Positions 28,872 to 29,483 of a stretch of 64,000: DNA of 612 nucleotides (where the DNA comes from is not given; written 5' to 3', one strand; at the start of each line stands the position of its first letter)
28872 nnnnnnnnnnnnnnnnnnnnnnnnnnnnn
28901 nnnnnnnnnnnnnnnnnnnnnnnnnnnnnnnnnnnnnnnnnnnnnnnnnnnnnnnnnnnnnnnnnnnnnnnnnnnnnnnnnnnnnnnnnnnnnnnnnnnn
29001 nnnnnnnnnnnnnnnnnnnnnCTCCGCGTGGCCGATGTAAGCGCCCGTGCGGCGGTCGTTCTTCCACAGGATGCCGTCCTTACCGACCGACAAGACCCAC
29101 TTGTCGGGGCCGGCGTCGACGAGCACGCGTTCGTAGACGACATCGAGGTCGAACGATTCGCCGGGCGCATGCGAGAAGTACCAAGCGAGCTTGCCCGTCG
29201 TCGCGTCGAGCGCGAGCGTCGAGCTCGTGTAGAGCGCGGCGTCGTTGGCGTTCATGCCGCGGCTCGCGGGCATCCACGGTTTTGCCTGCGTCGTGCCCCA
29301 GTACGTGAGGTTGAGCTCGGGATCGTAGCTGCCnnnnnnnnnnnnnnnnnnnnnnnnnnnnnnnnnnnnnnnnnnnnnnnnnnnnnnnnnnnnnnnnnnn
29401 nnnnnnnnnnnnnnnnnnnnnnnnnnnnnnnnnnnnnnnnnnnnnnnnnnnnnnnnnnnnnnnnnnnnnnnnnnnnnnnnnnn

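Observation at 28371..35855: Tight five-gene minus-strand operon that looks like a complete periplasmic aldose -> lactone -> aldonate route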

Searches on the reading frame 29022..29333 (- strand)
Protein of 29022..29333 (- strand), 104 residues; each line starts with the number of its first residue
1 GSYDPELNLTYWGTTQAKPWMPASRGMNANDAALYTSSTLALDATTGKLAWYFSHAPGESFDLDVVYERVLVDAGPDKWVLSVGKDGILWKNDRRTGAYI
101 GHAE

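Call 32: search_solved_structures(query=window:29022-29333:-, max_evalue=0.01, show_alignments=5)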
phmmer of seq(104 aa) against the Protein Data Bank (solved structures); distinct sequences matched with E-value up to 0.01: 23.
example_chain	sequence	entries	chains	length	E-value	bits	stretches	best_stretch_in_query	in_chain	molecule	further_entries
1kv9_A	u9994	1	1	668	2.3e-16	63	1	2-100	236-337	TYPE II QUINOHEMOPROTEIN ALCOHOL DEHYDROGENASE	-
1yiq_A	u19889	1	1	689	8.1e-15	58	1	2-100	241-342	Quinohemoprotein alcohol dehydrogenase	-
1kb0_A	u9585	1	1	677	1.4e-11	47.6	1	2-101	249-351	quinohemoprotein alcohol dehydrogenase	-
7wmd_A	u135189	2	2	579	1.4e-11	47.6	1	2-77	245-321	PQQ-dependent alcohol dehydrogenase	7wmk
8gy2_A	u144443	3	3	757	2.4e-11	46.9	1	3-100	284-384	Alcohol dehydrogenase (quinone), dehydrogenase subunit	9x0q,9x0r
9m2c_A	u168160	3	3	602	1.2e-10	44.6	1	2-73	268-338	PQQ-binding-like beta-propeller repeat protein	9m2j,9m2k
4cvb_A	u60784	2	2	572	2e-10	43.9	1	2-75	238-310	ALCOHOL DEHYDROGENASE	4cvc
6zcw_A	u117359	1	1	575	7e-10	42.1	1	1-100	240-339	Quinoprotein ethanol dehydrogenase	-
6zcv_A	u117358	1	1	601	7.2e-10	42.1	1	1-100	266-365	Quinoprotein ethanol dehydrogenase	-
1flg_A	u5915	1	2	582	3e-09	40.1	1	2-74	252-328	PROTEIN (QUINOPROTEIN ETHANOL DEHYDROGENASE)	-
6dam_A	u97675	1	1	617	5.4e-09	39.3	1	2-75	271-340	Lanthanide-dependent methanol dehydrogenase XoxF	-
4mae_A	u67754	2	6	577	1.6e-08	37.8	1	2-100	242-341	Methanol dehydrogenase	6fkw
22vi_A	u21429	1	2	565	5.5e-08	36.1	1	2-76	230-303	Quinohemoprotein alcohol dehydrogenase ADH-IIG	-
4mh1_A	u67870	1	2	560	1.9e-06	31.1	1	2-73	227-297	Sorbose dehydrogenase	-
6oc5_A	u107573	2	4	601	4.1e-06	30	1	2-98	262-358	Lanthanide-dependent methanol dehydrogenase XoxF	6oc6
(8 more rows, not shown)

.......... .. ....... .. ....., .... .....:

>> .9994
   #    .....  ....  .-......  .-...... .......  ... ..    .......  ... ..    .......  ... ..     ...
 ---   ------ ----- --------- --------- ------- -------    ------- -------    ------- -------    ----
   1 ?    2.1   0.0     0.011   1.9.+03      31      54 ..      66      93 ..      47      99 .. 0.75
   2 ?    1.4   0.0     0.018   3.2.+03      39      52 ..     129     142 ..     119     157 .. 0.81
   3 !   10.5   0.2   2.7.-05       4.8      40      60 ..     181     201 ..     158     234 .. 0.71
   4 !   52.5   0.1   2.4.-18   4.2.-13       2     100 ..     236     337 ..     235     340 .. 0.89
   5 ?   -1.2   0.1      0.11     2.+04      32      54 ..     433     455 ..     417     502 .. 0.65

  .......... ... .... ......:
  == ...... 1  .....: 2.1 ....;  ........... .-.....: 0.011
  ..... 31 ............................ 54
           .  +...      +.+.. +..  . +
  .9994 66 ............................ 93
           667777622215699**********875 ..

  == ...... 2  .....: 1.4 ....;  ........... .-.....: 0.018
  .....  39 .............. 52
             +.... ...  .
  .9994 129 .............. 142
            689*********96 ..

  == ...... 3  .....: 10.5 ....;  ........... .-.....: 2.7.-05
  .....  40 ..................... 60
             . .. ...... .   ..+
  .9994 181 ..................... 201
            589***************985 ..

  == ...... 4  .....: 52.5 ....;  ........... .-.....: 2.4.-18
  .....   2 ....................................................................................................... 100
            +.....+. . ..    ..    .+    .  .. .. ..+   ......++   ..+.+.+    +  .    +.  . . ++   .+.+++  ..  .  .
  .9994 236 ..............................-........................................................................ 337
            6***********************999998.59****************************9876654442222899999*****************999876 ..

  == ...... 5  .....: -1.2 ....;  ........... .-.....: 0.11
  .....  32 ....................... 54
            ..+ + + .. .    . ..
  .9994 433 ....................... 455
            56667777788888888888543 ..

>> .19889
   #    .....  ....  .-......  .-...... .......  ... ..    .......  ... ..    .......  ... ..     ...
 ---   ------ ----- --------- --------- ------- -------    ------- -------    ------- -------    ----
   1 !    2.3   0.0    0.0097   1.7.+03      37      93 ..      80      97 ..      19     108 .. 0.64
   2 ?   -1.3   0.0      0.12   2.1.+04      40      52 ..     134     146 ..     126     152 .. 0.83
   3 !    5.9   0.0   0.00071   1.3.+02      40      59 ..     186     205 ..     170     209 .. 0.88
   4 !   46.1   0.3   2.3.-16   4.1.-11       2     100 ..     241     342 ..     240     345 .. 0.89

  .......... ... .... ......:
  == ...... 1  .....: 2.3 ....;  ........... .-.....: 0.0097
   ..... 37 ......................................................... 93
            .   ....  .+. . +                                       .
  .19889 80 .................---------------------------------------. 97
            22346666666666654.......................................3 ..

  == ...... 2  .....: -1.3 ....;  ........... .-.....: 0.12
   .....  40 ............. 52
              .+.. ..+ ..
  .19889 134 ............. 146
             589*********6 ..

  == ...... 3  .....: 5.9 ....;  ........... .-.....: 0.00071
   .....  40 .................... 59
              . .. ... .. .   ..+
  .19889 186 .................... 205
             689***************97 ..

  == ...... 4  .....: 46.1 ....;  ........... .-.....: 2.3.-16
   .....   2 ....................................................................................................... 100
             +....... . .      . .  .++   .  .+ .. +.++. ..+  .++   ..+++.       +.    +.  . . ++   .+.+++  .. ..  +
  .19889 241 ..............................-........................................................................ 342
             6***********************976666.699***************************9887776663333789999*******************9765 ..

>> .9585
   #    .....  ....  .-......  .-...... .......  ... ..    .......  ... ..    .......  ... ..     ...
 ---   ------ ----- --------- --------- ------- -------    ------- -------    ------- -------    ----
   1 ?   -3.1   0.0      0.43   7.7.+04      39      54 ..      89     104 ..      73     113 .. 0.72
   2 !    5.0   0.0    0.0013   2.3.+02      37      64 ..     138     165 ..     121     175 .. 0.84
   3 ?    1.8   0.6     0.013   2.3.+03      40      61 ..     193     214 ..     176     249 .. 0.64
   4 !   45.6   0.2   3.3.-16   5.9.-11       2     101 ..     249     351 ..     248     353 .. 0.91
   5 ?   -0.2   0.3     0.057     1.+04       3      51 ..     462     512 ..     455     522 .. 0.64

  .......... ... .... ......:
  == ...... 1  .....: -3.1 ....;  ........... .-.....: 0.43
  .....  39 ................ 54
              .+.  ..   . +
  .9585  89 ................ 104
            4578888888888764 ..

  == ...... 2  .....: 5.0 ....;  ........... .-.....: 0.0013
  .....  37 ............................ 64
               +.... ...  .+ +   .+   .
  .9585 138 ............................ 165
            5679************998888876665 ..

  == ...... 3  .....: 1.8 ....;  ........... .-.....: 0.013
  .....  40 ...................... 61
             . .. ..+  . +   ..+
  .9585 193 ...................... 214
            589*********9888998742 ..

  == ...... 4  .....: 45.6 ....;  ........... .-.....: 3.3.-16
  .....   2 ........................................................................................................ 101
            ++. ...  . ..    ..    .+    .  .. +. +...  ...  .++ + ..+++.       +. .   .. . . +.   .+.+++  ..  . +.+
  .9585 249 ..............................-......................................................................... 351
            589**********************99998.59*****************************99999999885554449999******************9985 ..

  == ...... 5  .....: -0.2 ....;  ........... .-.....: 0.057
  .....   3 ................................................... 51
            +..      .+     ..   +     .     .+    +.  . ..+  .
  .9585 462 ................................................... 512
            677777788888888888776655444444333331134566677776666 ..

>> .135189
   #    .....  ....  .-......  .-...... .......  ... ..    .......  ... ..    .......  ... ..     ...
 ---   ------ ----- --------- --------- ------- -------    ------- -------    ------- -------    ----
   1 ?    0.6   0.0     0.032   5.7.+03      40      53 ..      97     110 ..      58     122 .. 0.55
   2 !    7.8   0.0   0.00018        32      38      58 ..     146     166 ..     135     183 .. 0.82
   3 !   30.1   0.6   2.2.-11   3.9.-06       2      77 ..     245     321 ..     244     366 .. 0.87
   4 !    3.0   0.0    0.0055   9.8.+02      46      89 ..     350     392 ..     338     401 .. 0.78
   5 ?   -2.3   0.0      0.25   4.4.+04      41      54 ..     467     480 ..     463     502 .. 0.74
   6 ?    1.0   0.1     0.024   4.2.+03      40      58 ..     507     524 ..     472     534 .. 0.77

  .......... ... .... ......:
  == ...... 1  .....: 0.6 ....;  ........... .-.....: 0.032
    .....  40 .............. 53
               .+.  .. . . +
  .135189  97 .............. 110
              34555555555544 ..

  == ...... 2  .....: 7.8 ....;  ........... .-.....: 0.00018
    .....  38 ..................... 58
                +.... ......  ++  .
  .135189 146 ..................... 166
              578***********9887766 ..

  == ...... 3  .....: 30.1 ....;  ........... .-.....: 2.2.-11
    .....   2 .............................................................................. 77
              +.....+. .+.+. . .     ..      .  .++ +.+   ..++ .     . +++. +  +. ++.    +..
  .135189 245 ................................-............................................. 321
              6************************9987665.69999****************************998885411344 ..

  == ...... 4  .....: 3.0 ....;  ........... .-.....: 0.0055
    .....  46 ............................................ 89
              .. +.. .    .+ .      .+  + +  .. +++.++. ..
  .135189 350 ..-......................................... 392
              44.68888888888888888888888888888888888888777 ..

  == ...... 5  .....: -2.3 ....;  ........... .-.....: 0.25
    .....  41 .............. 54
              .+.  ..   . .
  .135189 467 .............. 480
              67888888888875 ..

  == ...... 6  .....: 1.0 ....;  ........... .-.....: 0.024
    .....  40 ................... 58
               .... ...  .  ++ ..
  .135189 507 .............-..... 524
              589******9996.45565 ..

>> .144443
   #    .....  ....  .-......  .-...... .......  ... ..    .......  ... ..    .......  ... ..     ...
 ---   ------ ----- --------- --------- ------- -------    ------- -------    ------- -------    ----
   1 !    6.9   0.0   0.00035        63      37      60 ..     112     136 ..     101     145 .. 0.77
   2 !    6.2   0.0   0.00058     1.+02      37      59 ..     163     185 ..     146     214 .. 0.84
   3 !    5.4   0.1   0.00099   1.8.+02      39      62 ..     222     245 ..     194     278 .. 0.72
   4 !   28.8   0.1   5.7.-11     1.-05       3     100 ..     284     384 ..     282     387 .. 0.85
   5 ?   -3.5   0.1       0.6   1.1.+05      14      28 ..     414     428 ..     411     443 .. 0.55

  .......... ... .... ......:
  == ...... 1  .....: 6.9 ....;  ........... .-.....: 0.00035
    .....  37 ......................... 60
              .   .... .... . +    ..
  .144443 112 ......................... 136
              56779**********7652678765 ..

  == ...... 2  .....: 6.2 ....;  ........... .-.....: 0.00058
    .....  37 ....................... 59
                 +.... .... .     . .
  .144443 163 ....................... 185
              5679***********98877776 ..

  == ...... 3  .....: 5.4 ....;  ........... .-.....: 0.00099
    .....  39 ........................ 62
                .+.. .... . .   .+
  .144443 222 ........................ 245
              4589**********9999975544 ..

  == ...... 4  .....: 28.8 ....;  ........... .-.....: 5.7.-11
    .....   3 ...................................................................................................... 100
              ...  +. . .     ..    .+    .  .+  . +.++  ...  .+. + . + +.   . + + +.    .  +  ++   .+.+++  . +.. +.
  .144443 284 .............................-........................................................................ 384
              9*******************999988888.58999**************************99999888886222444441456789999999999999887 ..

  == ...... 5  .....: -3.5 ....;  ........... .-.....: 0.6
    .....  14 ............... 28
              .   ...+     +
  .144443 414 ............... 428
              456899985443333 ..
